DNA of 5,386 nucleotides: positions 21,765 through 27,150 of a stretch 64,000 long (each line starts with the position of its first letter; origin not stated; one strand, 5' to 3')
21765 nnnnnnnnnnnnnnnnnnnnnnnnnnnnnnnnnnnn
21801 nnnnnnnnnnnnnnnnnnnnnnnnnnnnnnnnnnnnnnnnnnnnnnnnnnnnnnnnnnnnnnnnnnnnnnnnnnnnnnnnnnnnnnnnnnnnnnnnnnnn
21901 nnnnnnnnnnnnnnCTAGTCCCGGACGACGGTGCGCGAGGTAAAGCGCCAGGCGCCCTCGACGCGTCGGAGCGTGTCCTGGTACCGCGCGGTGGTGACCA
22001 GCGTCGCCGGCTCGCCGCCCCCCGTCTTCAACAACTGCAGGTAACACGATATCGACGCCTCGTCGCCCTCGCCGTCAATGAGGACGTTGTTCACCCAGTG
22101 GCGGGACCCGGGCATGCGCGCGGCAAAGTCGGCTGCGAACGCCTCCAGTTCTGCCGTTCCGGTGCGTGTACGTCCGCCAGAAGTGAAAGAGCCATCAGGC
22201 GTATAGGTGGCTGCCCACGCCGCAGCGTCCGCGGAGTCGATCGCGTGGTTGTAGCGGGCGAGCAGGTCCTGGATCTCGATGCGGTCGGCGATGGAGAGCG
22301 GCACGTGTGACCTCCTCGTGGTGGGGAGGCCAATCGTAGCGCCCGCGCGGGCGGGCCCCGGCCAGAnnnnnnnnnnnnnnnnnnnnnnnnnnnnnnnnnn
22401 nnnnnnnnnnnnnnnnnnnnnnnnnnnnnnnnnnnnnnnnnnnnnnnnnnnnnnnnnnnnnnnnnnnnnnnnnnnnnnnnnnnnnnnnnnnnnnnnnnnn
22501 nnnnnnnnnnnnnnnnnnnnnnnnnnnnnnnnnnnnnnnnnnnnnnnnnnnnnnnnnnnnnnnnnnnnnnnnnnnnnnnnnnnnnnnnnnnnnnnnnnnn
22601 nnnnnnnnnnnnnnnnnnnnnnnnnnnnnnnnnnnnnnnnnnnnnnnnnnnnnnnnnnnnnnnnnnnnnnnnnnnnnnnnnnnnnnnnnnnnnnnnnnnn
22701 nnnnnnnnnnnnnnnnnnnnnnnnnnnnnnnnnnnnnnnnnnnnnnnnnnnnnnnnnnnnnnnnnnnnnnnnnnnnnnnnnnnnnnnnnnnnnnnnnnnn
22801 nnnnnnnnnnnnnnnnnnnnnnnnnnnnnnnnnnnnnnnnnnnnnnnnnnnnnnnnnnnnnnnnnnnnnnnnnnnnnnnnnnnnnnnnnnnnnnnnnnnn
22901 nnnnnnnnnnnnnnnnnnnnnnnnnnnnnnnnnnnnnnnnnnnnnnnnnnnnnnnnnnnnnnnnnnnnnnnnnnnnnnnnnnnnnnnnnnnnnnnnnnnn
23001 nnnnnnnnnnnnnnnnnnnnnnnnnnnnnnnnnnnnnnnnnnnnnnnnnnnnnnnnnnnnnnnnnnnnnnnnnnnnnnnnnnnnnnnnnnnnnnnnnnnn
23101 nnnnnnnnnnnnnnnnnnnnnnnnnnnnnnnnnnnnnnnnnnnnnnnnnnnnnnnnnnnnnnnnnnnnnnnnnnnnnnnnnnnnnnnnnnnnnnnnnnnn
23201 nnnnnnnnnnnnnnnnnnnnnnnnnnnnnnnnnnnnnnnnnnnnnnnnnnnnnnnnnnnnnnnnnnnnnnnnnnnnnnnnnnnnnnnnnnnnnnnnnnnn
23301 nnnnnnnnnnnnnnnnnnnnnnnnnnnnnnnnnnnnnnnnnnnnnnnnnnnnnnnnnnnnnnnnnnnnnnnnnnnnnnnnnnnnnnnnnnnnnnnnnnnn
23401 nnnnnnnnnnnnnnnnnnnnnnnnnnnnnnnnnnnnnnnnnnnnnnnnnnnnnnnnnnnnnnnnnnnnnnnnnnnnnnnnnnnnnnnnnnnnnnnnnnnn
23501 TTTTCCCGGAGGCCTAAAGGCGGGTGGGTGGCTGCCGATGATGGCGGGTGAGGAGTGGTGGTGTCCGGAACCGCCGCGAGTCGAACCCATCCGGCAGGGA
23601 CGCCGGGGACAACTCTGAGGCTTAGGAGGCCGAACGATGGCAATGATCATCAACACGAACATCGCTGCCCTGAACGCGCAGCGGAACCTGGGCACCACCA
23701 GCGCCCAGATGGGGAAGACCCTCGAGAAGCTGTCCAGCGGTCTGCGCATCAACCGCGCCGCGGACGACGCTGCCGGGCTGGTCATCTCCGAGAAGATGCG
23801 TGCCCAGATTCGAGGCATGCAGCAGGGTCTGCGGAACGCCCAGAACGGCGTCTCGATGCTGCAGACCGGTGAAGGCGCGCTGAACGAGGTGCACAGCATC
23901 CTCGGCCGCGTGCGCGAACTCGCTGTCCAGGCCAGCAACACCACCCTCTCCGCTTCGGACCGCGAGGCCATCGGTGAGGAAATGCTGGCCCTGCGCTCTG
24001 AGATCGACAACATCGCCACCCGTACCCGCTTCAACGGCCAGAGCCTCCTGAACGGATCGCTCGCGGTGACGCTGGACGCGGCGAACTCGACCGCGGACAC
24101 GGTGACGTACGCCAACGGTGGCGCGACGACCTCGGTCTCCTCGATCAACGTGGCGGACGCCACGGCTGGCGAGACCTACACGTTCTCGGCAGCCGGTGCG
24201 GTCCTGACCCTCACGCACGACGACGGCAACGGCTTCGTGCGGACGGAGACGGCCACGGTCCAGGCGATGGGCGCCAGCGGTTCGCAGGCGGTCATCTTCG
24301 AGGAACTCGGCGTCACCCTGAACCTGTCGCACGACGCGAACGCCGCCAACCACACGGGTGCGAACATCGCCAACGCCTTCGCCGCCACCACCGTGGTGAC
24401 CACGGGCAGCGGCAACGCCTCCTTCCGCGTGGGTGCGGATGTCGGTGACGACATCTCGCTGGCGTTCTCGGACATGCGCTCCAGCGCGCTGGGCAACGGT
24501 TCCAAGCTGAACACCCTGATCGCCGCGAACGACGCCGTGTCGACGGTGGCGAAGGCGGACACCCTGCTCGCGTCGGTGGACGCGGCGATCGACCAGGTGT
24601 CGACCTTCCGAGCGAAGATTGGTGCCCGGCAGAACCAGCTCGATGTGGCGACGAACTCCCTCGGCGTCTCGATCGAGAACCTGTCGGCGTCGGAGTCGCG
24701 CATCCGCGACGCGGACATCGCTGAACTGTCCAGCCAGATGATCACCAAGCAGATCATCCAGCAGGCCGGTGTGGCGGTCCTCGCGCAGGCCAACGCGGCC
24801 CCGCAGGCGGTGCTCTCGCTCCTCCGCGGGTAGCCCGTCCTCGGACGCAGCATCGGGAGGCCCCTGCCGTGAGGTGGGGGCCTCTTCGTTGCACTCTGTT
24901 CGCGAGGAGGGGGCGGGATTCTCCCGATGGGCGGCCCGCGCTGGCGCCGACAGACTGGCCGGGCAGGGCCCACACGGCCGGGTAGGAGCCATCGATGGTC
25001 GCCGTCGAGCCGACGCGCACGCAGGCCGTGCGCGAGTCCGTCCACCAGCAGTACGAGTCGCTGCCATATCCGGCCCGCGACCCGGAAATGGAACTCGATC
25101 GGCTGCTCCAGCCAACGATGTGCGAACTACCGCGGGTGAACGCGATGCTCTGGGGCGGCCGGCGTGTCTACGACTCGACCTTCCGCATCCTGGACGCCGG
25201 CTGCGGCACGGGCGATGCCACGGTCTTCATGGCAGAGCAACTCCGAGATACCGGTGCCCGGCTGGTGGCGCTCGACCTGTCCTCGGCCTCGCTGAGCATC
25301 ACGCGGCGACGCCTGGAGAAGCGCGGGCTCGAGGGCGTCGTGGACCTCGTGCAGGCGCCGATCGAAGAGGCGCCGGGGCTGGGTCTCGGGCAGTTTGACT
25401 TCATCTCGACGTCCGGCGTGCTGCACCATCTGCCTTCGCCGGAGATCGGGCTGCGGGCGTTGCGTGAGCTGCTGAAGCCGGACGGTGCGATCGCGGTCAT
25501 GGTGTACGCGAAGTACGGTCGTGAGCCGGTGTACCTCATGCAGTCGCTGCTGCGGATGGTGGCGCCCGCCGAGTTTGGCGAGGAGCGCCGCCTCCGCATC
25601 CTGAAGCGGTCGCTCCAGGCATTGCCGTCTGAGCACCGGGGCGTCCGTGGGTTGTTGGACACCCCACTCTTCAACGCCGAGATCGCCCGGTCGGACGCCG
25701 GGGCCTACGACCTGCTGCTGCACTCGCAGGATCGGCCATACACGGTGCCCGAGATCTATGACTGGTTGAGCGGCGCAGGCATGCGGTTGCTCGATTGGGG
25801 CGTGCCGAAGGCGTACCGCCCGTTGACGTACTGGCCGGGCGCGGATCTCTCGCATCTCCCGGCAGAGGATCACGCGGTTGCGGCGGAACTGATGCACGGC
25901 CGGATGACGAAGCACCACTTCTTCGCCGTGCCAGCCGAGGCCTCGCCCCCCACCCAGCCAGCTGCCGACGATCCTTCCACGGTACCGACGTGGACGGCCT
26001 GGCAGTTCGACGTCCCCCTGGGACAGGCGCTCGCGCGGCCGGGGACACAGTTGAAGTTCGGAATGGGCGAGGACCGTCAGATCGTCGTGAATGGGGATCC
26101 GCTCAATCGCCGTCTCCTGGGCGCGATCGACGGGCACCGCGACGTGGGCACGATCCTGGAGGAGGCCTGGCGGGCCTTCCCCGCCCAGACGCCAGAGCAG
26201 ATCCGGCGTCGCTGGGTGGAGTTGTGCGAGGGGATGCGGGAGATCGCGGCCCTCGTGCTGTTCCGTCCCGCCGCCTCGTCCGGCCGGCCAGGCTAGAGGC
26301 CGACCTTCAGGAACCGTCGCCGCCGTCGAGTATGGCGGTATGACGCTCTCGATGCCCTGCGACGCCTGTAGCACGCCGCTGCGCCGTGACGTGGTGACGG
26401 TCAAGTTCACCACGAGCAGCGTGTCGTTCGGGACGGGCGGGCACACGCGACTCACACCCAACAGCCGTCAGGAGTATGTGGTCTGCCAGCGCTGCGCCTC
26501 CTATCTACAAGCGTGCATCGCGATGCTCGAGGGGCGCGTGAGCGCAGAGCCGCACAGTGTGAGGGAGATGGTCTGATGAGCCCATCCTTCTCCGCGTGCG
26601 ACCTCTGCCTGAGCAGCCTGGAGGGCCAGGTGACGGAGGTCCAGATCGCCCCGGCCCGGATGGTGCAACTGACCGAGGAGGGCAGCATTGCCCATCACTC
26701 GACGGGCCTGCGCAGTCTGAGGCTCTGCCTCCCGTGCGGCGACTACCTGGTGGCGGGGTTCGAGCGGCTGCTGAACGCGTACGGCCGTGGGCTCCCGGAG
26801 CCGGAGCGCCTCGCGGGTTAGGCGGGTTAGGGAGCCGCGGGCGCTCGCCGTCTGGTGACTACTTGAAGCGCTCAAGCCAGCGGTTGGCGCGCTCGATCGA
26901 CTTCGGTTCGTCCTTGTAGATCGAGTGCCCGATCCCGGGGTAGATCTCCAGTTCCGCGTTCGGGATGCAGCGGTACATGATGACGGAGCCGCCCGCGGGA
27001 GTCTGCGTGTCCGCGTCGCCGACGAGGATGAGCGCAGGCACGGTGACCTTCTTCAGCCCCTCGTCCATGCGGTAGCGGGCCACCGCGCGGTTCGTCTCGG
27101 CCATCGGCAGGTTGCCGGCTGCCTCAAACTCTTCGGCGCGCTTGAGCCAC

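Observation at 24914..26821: Three-gene cassette between the flagellins: SAM methyltransferase plus two coupled zinc-ribbon microproteins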

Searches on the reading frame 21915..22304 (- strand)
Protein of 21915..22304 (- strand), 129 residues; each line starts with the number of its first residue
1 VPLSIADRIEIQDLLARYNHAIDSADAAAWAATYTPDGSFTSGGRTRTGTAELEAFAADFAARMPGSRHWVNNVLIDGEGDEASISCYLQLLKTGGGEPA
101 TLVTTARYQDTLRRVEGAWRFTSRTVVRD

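Call 5: search_protein_families(library=pfam, proteins=[window:21915-22304:-], max_evalue=0.01)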
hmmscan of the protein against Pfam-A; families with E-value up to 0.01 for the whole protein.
window:21915-22304:- (129 aa): 5 families
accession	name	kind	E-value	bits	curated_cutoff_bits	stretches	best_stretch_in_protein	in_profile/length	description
PF13577.12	SnoaL_4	-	2.2e-26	92.8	24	1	5-125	3-126/126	SnoaL-like domain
PF14534.12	DUF4440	-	1.8e-11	44.9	25.2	1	11-120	1-106/107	Domain of unknown function (DUF4440)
PF12680.13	SnoaL_2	-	1.9e-09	38.5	27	1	16-110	2-96/102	SnoaL-like domain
PF13474.12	SnoaL_3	-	2.6e-05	25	22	1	11-122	1-112/121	SnoaL-like domain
PF00866.24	Ring_hydroxyl_B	-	0.00037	21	27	1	67-127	75-136/144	Ring hydroxylating beta subunit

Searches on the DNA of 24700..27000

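Call 62: search_rna_families(source=window, start=24700, end=27000, threshold=evalue, max_evalue=5)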
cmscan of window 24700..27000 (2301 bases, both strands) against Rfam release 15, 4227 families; matches with E-value up to 5: 4.
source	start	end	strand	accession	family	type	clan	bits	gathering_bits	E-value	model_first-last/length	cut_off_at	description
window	25898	25942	+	RF02163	sR-tMet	Gene; snRNA; snoRNA; CD-box;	-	20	50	2.3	1-72/72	no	Small nucleolar RNA sR-tMet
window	26223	26316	-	RF01383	GRIK4_3p_UTR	Gene;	-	18.2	38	1.8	1-94/94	no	GRIK4 3 prime UTR element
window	25496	25592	+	RF02137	HOXA11-AS1_1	Gene; lncRNA;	-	17.7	50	3.5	1-96/96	no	HOXA11 antisense RNA 1 conserved region 1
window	24855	24886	+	RF02867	ncS011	Gene; sRNA;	-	13.4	48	2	173-204/207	no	Burkholderia sRNA 11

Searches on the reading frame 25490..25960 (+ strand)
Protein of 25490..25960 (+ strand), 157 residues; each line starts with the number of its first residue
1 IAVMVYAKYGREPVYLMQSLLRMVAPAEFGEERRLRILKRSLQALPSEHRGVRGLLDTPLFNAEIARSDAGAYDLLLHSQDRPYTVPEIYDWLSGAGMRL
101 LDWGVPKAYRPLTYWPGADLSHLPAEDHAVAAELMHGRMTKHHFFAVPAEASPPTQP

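Call 85: search_protein_families(library=pfam, proteins=[window:25490-25960:+], max_evalue=10)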
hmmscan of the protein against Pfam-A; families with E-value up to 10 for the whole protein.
window:25490-25960:+ (157 aa): 0 families
